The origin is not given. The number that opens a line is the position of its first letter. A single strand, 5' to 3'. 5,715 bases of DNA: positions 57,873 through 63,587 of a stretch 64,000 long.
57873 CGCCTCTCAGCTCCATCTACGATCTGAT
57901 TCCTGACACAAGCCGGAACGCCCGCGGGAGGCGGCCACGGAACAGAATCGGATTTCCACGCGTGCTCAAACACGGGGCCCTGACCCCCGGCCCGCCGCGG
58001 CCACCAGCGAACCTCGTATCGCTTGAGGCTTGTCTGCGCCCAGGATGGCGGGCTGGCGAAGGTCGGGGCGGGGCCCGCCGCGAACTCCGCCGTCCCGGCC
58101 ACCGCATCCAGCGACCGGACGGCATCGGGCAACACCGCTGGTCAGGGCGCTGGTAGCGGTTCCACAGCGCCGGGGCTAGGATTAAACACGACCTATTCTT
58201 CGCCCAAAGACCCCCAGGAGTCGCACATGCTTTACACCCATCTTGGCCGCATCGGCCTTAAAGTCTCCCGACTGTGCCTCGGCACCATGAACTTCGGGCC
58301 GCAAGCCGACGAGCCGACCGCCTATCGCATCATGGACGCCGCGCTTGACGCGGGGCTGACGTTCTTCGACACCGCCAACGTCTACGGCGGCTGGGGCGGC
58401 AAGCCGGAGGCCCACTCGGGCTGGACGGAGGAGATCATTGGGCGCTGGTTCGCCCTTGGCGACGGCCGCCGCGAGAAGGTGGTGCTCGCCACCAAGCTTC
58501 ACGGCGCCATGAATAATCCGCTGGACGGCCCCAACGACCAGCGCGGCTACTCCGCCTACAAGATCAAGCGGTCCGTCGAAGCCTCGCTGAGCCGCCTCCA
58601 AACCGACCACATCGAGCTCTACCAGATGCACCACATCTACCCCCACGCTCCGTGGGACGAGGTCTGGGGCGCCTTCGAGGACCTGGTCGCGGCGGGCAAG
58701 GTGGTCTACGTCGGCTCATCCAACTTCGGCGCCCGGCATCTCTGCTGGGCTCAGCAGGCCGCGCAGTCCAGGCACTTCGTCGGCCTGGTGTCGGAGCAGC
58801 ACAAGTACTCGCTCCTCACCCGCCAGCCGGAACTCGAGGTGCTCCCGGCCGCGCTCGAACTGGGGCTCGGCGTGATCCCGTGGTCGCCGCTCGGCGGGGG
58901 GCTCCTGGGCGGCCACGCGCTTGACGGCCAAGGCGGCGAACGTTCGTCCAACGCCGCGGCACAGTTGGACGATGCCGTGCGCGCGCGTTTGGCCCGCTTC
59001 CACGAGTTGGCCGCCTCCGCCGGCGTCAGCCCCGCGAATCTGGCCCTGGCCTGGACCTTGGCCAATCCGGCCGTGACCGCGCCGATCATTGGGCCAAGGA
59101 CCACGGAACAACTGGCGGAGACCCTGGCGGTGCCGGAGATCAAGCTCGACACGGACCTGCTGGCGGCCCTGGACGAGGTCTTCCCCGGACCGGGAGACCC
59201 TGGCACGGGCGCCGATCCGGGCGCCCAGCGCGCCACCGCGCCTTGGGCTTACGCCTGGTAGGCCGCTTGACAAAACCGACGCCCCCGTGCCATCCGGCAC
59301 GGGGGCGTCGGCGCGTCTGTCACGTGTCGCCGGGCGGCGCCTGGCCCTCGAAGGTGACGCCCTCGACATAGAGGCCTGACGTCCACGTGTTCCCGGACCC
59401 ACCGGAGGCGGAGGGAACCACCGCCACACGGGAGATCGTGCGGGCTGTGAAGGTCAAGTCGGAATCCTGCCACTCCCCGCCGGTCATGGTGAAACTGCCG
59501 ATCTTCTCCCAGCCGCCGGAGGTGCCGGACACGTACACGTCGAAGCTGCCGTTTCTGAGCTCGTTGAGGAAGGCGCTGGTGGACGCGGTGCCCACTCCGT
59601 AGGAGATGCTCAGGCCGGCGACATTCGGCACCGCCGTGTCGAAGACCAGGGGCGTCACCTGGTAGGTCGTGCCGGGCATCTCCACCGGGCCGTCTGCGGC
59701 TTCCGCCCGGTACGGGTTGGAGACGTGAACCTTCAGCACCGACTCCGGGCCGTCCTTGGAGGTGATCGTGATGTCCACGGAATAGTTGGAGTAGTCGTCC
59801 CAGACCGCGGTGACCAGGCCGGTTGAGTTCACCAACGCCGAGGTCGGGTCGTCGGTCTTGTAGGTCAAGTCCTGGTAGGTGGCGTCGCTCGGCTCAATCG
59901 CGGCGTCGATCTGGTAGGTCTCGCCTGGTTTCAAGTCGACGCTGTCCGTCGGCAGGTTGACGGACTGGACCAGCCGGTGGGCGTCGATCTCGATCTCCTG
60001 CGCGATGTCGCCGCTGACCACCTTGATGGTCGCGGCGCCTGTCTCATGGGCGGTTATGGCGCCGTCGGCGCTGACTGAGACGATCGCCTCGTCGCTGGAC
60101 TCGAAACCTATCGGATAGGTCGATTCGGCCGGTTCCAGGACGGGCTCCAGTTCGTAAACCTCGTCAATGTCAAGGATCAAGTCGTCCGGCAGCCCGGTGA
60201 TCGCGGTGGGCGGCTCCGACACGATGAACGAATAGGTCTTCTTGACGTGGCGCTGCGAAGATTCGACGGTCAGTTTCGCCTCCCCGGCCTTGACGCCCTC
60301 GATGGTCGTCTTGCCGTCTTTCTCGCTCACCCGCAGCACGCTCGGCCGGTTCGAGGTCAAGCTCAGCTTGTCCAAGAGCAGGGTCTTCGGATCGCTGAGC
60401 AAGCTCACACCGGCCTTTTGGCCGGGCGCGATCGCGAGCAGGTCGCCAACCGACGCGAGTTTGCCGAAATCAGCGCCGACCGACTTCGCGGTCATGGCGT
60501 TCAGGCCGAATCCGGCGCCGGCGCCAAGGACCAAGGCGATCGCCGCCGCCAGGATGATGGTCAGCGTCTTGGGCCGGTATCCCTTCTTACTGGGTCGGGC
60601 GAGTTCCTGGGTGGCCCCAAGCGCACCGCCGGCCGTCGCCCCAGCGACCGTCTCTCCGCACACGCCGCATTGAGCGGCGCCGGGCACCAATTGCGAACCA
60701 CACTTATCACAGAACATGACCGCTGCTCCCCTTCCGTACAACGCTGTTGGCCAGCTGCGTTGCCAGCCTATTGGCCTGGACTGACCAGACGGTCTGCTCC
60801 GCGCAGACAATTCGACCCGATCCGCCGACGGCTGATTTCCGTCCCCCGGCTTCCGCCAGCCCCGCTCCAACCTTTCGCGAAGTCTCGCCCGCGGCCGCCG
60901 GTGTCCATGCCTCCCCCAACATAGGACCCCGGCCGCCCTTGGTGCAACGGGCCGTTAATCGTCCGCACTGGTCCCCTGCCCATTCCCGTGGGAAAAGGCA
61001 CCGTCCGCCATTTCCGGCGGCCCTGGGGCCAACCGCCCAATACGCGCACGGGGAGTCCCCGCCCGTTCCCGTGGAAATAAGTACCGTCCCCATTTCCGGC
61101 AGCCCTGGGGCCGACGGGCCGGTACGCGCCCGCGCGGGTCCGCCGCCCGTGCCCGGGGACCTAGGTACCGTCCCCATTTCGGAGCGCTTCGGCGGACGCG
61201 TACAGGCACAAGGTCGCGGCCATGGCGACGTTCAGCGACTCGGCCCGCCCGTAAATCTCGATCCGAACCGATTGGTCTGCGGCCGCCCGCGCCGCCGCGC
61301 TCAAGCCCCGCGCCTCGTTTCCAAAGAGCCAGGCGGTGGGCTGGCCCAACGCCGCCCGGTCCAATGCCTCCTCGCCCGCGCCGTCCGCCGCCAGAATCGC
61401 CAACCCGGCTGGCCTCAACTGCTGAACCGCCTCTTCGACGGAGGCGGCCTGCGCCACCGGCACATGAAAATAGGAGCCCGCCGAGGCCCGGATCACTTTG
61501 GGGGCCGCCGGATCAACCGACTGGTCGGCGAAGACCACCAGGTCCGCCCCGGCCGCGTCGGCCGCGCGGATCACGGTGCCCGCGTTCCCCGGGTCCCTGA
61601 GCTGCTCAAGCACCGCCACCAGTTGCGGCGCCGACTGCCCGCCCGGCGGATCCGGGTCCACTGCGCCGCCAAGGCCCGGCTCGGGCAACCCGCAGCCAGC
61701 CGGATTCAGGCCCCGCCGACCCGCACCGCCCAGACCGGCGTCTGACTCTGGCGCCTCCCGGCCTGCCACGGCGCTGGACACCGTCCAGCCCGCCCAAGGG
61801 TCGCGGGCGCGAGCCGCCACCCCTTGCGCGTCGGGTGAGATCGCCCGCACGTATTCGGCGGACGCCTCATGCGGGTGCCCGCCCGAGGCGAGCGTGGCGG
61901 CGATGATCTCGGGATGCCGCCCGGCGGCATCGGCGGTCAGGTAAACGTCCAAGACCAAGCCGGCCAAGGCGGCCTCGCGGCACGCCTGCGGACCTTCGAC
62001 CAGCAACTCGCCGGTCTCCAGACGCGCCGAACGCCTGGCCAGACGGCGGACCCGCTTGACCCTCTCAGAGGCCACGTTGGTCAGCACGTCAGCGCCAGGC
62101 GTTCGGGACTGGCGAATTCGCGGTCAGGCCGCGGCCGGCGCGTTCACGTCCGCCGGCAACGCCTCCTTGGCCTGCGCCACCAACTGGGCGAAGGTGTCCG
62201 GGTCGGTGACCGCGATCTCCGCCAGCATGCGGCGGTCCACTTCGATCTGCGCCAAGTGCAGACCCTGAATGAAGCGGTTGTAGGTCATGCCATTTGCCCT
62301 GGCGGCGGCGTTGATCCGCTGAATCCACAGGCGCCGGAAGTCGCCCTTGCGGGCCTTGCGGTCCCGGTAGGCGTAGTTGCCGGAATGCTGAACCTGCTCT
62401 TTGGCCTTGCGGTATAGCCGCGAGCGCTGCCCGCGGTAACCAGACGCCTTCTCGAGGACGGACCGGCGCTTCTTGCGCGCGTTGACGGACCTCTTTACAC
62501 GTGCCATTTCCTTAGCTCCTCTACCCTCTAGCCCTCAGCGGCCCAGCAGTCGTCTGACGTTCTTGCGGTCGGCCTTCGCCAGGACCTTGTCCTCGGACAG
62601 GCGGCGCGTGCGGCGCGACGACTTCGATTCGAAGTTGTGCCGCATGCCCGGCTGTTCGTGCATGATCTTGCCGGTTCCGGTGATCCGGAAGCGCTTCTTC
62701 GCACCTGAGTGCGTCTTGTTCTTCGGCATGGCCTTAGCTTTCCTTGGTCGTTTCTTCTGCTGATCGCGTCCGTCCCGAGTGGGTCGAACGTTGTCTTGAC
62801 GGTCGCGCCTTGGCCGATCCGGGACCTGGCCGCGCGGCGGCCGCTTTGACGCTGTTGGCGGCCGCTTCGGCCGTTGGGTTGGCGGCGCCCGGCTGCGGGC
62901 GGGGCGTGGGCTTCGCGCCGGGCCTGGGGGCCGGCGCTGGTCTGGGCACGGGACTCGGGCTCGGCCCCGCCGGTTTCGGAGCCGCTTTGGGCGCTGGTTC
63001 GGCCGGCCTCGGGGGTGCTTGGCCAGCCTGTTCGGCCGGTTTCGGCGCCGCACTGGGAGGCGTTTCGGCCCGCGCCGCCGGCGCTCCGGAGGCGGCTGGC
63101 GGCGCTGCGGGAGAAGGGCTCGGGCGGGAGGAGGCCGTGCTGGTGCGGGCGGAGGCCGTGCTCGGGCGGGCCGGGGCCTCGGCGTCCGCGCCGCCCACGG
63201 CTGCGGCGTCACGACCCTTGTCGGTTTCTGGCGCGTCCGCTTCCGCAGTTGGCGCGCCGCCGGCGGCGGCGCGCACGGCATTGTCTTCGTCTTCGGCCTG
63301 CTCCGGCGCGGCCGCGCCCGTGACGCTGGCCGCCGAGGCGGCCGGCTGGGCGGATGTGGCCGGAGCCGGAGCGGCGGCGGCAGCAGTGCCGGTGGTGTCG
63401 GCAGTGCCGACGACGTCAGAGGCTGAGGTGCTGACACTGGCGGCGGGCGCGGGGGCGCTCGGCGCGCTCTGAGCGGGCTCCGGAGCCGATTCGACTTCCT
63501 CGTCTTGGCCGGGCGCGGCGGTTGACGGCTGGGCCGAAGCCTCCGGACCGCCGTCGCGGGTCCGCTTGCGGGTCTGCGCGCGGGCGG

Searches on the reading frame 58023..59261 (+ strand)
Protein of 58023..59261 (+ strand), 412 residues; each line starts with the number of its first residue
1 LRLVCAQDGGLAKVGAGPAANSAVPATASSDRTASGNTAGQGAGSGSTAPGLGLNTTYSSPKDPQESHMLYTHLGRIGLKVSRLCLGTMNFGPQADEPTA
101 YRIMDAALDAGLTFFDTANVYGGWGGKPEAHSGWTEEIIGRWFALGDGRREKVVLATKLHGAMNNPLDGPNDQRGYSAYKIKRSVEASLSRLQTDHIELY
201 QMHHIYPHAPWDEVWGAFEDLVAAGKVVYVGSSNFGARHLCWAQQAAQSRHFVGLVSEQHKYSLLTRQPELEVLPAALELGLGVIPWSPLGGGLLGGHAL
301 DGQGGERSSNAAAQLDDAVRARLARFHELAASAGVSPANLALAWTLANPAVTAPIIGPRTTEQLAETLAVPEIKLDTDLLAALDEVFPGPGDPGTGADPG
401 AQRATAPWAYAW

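Call 23: search_protein_families(library=pfam, proteins=[window:58023-59261:+], max_evalue=0.001)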
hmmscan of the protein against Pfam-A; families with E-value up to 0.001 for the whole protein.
window:58023-59261:+ (412 aa): 1 family
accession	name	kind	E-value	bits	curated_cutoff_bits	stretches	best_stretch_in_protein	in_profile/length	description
PF00248.27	Aldo_ket_red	-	2.9e-67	227.2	24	1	83-386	1-289/291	Aldo/keto reductase family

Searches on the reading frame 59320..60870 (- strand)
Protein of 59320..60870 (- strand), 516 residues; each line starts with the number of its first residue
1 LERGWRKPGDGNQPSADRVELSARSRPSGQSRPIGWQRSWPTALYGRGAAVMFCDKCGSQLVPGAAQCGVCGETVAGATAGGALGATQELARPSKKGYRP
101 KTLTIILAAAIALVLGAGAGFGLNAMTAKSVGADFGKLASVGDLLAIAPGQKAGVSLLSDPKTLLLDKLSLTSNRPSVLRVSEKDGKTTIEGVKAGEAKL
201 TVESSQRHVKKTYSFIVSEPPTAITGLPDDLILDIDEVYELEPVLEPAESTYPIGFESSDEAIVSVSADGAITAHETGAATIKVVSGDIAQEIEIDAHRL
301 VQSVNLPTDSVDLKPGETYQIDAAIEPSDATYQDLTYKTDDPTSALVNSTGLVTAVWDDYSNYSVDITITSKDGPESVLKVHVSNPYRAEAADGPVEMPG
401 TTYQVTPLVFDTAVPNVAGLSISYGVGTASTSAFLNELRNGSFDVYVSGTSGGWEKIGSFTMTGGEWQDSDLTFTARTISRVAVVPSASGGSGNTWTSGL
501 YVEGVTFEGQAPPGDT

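Call 23: search_protein_families(library=pfam, proteins=[window:59320-60870:-], max_evalue=0.001)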
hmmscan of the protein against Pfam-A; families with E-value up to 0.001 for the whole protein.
window:59320-60870:- (516 aa): 2 families
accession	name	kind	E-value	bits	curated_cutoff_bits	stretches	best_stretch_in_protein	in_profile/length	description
PF02368.24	Big_2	-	1.4e-20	73.5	22.8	2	301-377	2-74/79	Bacterial Ig-like domain (group 2)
PF22359.2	Big-like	-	1.4e-06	28.9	27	0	256-295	5-44/48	Bacterial Ig-like domain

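Call 64: search_protein_families(library=ncbifam, proteins=[window:59320-60870:-], max_evalue=0.001)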
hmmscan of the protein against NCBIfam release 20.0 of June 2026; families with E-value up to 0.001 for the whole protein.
window:59320-60870:- (516 aa): 0 families

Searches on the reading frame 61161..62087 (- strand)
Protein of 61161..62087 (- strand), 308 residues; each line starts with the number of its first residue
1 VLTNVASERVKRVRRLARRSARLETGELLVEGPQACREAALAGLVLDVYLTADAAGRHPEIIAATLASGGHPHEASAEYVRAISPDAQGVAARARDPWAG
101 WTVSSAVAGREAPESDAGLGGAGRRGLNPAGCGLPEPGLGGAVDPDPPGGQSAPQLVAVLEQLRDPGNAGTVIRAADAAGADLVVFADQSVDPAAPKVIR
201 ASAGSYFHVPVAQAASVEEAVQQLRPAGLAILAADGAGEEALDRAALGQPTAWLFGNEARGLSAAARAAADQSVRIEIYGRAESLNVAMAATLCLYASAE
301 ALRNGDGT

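Call 23: search_protein_families(library=pfam, proteins=[window:61161-62087:-], max_evalue=0.001)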
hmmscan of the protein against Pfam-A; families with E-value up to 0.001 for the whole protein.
window:61161-62087:- (308 aa): 2 families
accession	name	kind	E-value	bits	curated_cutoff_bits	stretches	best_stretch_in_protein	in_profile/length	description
PF00588.24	SpoU_methylase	-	1.4e-38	132.7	29.7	1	156-296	2-142/142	SpoU rRNA Methylase family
PF22435.1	MRM3-like_sub_bind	-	2.9e-06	28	27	1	8-85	2-75/84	MRM3-like substrate binding domain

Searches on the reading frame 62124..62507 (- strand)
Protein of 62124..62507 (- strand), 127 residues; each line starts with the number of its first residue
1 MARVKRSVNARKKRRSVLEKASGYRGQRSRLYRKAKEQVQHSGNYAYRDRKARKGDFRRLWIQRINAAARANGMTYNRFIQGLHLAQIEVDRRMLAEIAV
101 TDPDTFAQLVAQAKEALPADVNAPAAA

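Call 23: search_protein_families(library=pfam, proteins=[window:62124-62507:-], max_evalue=0.001)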
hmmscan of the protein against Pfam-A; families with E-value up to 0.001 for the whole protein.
window:62124-62507:- (127 aa): 1 family
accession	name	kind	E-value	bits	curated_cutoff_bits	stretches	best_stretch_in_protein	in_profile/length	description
PF00453.23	Ribosomal_L20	-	2.8e-44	150.1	30.8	1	3-109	1-107/107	Ribosomal protein L20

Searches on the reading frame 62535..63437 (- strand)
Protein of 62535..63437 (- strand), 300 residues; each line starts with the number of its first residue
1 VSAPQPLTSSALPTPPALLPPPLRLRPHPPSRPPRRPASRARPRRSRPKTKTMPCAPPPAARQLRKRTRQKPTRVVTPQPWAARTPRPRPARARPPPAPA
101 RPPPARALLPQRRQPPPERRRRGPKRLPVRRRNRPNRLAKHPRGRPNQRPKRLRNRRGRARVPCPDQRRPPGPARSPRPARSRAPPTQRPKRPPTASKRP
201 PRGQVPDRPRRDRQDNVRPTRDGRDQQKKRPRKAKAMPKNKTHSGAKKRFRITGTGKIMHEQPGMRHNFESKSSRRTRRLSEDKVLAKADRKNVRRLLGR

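Call 23: search_protein_families(library=pfam, proteins=[window:62535-63437:-], max_evalue=0.001)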
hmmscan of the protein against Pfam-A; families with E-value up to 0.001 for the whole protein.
window:62535-63437:- (300 aa): 1 family
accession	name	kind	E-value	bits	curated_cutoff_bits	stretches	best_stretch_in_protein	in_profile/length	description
PF01632.24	Ribosomal_L35p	-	2.4e-22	79.6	28.9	1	238-298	1-61/61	Ribosomal protein L35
